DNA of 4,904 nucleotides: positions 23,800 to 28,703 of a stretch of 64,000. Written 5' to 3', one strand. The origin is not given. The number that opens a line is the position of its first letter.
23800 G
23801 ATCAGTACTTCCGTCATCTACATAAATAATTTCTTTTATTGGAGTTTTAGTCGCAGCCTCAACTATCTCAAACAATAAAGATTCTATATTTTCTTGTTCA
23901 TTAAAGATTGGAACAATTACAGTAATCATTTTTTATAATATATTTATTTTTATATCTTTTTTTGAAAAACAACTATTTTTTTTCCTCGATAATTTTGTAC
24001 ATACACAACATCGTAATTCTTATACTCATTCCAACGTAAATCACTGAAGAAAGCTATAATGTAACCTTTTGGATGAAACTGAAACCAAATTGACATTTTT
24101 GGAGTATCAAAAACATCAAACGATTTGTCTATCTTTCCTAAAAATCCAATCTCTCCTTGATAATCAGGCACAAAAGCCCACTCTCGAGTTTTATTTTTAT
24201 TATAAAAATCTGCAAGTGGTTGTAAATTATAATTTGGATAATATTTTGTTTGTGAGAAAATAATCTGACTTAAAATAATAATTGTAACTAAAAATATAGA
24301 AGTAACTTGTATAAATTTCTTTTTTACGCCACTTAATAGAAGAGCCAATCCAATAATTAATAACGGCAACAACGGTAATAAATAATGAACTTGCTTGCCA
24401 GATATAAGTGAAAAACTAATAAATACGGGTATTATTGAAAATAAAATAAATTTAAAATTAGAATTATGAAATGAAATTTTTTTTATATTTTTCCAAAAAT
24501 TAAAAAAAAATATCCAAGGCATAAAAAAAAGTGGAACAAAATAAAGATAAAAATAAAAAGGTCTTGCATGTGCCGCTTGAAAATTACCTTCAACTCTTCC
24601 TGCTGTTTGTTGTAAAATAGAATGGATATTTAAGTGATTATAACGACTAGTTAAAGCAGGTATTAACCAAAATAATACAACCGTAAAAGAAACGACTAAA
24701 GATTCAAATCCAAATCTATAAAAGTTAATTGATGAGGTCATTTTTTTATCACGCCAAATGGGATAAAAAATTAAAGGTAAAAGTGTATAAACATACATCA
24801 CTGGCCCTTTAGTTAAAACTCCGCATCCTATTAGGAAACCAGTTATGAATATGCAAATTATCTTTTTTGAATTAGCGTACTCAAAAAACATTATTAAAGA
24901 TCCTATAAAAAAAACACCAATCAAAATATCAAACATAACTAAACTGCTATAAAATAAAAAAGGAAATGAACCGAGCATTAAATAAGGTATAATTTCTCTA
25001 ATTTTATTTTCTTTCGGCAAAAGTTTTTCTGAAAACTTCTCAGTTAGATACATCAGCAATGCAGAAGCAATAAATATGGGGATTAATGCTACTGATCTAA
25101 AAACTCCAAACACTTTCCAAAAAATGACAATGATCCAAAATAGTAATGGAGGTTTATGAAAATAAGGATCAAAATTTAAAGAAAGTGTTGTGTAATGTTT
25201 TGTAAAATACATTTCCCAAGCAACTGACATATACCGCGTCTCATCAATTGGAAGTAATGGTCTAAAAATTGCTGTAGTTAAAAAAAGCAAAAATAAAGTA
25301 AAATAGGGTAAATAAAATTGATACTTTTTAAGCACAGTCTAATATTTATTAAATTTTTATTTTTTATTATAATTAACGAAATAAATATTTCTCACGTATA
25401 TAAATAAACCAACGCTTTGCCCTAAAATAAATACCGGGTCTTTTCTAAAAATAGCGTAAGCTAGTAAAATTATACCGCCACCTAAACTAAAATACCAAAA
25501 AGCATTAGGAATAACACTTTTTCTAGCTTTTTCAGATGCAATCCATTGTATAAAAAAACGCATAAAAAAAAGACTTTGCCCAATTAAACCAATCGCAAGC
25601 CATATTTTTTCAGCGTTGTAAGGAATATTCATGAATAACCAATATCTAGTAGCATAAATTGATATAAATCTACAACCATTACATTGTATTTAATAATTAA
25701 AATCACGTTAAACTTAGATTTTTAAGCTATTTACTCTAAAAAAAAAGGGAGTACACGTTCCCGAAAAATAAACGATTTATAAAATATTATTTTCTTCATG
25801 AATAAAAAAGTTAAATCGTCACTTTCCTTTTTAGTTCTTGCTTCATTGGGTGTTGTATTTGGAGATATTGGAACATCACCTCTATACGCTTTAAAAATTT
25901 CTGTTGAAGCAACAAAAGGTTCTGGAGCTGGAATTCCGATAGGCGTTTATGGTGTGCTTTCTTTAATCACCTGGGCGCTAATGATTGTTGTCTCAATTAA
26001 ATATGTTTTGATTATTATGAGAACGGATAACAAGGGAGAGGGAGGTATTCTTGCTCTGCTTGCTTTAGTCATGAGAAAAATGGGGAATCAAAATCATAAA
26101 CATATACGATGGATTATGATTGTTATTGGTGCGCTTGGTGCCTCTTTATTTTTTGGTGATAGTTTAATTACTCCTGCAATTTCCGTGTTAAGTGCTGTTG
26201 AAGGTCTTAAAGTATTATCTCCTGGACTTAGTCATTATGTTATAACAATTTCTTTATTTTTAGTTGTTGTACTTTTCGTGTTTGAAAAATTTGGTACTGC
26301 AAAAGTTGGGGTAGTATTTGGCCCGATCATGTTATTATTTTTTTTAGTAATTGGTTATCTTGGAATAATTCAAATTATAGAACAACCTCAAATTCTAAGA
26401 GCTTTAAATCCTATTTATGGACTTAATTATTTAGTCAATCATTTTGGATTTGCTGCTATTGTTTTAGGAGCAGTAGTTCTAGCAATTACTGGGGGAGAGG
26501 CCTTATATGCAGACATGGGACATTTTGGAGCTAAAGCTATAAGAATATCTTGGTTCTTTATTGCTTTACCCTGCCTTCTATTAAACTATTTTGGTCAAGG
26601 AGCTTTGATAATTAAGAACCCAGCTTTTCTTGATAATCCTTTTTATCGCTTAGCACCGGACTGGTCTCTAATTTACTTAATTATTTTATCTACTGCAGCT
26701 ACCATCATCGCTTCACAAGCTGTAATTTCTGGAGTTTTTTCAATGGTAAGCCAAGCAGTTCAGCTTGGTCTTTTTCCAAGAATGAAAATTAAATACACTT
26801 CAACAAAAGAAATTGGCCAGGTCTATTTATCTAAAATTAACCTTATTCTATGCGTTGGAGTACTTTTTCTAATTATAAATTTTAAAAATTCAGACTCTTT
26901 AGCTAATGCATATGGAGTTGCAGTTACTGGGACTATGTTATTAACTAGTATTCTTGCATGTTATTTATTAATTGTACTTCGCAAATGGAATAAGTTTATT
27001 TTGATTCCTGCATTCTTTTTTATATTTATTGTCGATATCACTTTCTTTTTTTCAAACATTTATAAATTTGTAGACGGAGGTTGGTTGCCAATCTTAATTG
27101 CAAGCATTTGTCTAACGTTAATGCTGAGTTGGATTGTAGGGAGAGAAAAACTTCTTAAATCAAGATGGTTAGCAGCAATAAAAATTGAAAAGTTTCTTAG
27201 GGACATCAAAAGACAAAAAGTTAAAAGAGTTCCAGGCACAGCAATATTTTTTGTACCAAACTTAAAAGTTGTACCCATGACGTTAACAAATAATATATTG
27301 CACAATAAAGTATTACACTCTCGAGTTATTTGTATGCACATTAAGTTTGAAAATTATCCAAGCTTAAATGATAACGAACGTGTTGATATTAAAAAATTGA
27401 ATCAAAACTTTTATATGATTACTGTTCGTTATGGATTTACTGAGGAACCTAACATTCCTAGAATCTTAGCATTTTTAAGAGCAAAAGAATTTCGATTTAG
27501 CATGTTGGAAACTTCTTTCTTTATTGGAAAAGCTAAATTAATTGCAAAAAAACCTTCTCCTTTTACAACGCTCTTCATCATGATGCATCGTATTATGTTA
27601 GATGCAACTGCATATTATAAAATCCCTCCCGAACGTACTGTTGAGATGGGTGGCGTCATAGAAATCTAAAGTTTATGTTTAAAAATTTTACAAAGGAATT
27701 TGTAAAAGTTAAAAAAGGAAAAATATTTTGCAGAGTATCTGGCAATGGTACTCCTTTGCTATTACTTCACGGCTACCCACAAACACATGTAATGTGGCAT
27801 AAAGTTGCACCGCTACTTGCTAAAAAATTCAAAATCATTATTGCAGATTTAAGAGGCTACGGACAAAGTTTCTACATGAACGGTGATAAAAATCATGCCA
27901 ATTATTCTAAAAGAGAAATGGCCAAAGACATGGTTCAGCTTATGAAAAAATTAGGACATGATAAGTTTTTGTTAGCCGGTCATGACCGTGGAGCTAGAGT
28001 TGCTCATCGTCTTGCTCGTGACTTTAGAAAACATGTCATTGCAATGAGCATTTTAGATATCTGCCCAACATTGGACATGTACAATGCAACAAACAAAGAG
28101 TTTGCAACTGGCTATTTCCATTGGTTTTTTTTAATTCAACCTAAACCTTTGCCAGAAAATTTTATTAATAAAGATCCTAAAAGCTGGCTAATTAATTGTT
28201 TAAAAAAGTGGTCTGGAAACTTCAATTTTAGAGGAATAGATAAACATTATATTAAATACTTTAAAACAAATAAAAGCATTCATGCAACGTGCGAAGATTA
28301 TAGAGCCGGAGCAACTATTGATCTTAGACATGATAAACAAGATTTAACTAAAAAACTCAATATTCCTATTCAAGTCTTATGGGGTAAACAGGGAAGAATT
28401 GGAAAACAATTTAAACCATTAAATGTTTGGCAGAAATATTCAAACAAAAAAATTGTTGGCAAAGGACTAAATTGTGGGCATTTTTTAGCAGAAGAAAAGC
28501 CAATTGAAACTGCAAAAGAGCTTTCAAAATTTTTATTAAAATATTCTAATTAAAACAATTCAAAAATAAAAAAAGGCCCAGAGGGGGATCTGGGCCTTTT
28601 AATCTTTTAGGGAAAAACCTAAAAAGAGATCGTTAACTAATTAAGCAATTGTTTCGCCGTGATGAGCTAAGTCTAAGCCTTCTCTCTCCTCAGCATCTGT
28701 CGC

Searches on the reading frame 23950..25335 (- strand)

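Call 48: search_protein_families(library=pfam, proteins=[window:23950-25335:-], max_evalue=0.00001)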
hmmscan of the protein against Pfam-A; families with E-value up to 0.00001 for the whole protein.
window:23950-25335:- (461 aa): 1 family
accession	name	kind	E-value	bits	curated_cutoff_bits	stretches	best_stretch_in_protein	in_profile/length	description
PF13231.12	PMT_2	-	5.1e-08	33.7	26.1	1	60-219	1-157/160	Dolichyl-phosphate-mannose-protein mannosyltransferase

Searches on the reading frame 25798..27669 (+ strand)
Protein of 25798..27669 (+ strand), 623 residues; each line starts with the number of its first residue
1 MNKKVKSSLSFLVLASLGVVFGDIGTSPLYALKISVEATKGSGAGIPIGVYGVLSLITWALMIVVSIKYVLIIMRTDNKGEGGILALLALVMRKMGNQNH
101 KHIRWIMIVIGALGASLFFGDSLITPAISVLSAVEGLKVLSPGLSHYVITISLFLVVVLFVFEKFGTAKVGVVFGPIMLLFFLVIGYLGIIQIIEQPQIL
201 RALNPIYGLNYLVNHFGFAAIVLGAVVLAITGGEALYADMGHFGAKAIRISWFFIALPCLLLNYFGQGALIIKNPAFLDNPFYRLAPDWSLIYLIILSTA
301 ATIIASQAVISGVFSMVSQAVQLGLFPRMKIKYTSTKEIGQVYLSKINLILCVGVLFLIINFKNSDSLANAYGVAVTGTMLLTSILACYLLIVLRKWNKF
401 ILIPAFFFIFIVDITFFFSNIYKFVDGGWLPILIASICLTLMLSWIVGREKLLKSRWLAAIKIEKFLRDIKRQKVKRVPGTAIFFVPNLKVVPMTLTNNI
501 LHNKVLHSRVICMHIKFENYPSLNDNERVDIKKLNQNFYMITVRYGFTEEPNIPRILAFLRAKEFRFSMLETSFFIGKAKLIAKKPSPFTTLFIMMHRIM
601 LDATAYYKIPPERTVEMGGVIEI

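Call 48: search_protein_families(library=pfam, proteins=[window:25798-27669:+], max_evalue=0.00001)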
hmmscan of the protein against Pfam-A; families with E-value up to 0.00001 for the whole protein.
window:25798-27669:+ (623 aa): 2 families
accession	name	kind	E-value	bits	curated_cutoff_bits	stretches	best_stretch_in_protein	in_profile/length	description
PF02705.21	K_trans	-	7.6e-173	575.6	24.8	1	13-468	2-453/454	K+ potassium transporter integral membrane domain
PF22776.1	K_trans_C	-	5.5e-37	127.3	24.8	1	479-623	1-151/151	K+ potassium transporter C-terminal domain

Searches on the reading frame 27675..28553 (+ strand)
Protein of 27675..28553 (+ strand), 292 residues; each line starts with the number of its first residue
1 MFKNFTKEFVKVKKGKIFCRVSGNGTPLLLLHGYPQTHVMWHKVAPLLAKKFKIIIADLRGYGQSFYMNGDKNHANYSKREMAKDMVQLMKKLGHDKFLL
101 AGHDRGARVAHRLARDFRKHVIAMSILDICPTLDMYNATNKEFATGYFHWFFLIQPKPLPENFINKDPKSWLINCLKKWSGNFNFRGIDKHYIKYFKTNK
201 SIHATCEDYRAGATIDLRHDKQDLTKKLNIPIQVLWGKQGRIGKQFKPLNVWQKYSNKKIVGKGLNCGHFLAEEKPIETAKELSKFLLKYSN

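Call 49: search_protein_families(library=pfam, proteins=[window:27675-28553:+], max_evalue=0.00001)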
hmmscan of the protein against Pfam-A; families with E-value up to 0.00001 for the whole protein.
window:27675-28553:+ (292 aa): 2 families
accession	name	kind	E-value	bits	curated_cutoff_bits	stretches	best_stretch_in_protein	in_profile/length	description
PF00561.26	Abhydrolase_1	-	4.7e-26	92.4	25.8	1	27-276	2-245/245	alpha/beta hydrolase fold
PF12697.13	Abhydrolase_6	-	9.8e-11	43.2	26.3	1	28-160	1-117/217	Alpha/beta hydrolase family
